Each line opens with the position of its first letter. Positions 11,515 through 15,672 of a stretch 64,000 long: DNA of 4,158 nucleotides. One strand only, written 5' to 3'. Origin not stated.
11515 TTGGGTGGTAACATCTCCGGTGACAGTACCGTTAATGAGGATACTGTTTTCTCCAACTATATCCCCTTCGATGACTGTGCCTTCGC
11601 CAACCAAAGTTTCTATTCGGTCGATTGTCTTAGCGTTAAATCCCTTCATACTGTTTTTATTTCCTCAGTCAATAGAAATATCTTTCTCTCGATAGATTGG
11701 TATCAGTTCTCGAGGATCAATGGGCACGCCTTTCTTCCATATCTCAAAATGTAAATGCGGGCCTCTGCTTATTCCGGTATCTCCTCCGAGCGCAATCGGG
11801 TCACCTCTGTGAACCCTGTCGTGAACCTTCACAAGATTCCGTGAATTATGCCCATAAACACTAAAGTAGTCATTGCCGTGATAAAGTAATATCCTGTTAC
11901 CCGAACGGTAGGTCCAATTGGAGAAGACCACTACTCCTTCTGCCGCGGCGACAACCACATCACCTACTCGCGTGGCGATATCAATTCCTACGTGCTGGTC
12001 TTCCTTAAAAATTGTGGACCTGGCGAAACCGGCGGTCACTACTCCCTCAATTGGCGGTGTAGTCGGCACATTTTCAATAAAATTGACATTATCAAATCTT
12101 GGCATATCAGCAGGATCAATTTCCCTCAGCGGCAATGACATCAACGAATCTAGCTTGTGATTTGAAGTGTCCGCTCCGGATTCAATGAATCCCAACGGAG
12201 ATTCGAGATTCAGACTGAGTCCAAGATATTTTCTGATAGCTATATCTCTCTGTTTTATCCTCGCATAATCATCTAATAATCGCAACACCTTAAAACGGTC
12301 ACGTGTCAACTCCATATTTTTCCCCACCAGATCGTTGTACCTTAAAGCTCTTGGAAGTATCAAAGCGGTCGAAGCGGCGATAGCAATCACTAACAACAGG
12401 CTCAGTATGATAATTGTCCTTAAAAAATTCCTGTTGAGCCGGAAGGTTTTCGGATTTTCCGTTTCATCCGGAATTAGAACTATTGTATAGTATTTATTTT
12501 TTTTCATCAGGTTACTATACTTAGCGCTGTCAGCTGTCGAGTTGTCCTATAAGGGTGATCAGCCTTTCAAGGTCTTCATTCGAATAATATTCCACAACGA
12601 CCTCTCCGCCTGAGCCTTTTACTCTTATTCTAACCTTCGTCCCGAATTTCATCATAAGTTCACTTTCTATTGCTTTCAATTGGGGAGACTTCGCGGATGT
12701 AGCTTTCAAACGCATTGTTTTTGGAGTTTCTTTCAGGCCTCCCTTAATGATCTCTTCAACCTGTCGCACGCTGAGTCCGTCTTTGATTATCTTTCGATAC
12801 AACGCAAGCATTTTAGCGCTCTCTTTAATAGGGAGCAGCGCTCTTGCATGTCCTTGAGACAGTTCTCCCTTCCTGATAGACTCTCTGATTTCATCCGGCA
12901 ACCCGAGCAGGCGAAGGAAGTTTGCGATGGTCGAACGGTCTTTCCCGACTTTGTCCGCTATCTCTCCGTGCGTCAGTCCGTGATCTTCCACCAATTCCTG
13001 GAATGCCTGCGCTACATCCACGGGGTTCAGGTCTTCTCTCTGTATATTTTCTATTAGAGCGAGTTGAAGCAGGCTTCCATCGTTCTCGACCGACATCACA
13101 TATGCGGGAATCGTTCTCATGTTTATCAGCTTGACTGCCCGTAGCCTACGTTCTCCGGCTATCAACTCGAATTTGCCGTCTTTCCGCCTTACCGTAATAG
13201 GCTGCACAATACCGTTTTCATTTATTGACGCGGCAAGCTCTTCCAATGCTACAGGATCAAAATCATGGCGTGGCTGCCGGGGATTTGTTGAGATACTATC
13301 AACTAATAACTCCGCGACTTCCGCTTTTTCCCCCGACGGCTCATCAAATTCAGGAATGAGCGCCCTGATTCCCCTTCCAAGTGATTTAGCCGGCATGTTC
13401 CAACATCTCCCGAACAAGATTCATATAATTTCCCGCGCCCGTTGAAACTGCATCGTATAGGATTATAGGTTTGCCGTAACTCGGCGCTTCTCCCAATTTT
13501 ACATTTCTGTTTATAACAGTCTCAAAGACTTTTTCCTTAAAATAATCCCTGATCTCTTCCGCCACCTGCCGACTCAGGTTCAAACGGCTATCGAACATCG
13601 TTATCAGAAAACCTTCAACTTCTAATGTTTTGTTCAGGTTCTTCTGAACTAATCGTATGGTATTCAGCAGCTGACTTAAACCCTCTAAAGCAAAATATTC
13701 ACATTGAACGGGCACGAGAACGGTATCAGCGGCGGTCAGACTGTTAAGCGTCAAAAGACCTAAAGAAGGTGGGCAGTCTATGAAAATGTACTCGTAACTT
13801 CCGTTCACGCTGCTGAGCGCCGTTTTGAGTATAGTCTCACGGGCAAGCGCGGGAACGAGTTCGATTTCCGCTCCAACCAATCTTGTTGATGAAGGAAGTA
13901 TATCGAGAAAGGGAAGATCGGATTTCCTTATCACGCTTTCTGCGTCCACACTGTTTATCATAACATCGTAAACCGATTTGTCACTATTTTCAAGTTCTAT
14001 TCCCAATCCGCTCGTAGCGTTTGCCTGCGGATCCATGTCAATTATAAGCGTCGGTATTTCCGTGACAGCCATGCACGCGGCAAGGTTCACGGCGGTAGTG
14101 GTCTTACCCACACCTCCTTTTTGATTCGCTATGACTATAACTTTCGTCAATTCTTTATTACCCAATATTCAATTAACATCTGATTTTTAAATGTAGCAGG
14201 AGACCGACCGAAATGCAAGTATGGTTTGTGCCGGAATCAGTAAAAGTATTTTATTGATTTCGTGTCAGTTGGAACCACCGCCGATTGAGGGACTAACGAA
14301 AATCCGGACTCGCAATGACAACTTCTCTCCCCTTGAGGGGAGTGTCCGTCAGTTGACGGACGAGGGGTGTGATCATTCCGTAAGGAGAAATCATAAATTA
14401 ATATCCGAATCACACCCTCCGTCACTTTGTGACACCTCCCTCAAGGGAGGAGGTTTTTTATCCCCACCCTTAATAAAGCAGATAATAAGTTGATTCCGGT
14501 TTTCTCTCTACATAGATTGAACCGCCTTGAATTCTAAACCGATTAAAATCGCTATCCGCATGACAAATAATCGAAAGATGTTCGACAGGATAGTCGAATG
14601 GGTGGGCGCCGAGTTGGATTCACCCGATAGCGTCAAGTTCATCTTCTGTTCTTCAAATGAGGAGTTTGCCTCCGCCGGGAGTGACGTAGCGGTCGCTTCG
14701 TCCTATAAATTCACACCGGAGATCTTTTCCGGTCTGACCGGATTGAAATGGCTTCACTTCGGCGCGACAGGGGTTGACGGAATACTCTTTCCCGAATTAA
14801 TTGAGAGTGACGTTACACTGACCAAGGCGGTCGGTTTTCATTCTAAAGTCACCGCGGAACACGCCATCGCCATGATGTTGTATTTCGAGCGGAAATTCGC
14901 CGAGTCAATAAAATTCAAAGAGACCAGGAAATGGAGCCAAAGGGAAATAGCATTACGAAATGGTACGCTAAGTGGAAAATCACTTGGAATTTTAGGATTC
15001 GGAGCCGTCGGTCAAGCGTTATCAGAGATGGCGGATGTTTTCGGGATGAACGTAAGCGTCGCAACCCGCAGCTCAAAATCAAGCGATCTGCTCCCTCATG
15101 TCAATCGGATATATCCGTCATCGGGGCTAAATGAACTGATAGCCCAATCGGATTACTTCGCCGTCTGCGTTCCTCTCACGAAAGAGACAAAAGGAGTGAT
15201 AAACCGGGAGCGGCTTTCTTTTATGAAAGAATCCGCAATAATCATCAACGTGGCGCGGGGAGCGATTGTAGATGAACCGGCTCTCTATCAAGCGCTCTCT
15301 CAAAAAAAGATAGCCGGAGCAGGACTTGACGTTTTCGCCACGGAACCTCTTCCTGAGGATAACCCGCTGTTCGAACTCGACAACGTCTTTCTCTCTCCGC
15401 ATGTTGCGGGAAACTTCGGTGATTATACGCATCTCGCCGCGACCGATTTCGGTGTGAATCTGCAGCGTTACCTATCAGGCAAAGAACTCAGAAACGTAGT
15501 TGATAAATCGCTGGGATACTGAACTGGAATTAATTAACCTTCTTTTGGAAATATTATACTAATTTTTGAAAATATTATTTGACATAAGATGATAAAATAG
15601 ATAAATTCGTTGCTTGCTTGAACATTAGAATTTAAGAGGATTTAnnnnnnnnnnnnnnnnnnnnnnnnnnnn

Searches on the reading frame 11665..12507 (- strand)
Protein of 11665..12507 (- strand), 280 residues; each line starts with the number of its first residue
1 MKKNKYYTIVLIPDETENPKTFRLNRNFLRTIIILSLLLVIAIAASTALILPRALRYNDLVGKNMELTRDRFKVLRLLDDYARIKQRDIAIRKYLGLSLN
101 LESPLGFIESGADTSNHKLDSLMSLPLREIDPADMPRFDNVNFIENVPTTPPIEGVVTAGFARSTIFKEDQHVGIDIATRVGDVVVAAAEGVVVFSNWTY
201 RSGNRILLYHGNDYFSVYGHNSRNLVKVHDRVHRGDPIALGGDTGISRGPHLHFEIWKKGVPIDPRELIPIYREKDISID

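Call 57: search_protein_families(library=pfam, proteins=[window:11665-12507:-], max_evalue=0.0001)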
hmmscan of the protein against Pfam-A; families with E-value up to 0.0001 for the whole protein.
window:11665-12507:- (280 aa): 1 family
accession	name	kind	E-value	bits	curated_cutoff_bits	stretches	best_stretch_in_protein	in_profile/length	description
PF01551.29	Peptidase_M23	-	7.5e-30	103.4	28.7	1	171-265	2-96/96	Peptidase family M23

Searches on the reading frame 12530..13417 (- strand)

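Call 58: search_protein_families(library=pfam, proteins=[window:12530-13417:-], max_evalue=0.0001)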
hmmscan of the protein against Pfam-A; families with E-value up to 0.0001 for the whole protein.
window:12530-13417:- (295 aa): 3 families
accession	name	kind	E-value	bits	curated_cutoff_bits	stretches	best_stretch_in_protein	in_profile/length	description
PF17762.8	HTH_ParB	-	1.2e-35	122.2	22.6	1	128-225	1-98/102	ParB HTH domain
PF02195.25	ParB_N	-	3.5e-27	94.7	26.3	1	33-126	2-95/95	ParB N-terminal domain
PF23552.2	ParB_C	-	3.4e-09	36.4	23.8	1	243-290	1-49/50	ParB dimerisation domain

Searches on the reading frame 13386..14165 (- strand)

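Call 58: search_protein_families(library=pfam, proteins=[window:13386-14165:-], max_evalue=0.0001)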
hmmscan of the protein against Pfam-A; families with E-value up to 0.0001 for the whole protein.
window:13386-14165:- (259 aa): 6 families
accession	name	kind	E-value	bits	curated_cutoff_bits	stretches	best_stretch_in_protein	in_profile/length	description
PF13614.12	AAA_31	-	1.4e-67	227.5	27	1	7-183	1-177/177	AAA domain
PF01656.29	CbiA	-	1.6e-27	96.4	25.4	1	10-234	1-125/125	CobQ/CobB/MinD/ParA nucleotide binding domain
PF06564.18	CBP_BcsQ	-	1.1e-09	38.6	21.3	1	9-250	3-229/234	Cellulose biosynthesis protein BcsQ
PF09140.17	MipZ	-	3.1e-09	37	20.7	1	8-163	1-139/262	ATPase MipZ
PF10609.15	ParA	-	2.1e-08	34.4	27.1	1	7-136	3-124/246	NUBPL iron-transfer P-loop NTPase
PF02374.21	ArsA_ATPase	-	5.4e-06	26.3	24.3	1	11-66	4-59/305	Anion-transporting ATPase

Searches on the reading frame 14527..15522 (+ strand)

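Call 58: search_protein_families(library=pfam, proteins=[window:14527-15522:+], max_evalue=0.0001)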
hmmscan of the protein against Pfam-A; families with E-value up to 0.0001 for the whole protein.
window:14527-15522:+ (331 aa): 2 families
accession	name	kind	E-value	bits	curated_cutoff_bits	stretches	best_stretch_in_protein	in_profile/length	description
PF02826.25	2-Hacid_dh_C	-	2.7e-54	183.7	25.1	1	114-294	1-178/178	D-isomer specific 2-hydroxyacid dehydrogenase, NAD binding domain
PF03446.21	NAD_binding_2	-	1e-05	26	21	1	153-263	2-113/161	NAD binding domain of 6-phosphogluconate dehydrogenase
